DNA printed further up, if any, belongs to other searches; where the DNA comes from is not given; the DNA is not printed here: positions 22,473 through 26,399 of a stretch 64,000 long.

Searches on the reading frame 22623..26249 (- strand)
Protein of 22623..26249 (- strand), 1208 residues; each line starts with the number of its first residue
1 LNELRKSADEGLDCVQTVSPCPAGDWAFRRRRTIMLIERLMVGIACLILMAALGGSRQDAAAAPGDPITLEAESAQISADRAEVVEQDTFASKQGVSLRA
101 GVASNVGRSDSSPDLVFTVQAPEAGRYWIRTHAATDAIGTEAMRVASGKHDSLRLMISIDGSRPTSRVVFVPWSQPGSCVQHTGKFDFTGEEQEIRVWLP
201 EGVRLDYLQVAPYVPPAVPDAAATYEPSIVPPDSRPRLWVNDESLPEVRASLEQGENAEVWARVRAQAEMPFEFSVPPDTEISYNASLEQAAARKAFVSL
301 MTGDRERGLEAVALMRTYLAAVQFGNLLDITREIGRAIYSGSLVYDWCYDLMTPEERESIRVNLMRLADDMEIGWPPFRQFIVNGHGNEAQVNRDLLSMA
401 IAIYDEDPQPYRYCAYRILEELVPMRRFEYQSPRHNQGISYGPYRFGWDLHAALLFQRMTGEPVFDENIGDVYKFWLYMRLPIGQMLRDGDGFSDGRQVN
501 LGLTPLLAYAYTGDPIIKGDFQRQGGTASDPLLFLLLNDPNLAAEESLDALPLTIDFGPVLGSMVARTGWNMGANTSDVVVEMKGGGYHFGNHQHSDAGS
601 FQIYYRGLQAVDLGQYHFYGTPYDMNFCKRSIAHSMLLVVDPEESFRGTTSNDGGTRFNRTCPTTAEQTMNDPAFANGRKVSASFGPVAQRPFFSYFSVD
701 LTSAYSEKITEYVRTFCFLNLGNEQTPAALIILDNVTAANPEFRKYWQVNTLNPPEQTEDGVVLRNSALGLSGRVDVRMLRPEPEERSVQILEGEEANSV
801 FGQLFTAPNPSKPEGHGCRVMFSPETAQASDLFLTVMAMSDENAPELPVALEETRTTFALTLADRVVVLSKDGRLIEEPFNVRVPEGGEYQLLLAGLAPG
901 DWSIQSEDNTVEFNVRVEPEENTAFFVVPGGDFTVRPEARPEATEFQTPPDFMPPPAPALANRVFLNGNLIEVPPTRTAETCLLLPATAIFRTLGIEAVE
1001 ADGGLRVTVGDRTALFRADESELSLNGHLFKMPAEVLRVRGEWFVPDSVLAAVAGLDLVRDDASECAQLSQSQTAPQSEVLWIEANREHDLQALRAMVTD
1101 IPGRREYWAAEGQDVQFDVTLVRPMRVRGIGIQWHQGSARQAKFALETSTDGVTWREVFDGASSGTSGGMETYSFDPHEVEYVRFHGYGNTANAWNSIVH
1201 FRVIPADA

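Call 11: search_protein_families(library=pfam, proteins=[window:22623-26249:-], max_evalue=0.001)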
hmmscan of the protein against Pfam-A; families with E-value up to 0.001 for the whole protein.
window:22623-26249:- (1208 aa): 4 families
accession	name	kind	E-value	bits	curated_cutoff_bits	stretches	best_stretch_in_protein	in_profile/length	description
PF00754.31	F5_F8_type_C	-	7.8e-12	45.9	28.2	1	1103-1199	20-125/127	F5/8 type C domain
PF18675.7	HepII_C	-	5.4e-08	33.2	26.1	1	861-934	11-85/88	Heparinase II C-terminal domain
PF22633.2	F5_F8_type_C_2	-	2.9e-07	31.4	27.8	1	1107-1185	11-91/91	NedA-like, galactose-binding domain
PF07833.16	Cu_amine_oxidN1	-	5.2e-05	23.6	24.2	1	967-1063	3-102/108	Copper amine oxidase N-terminal domain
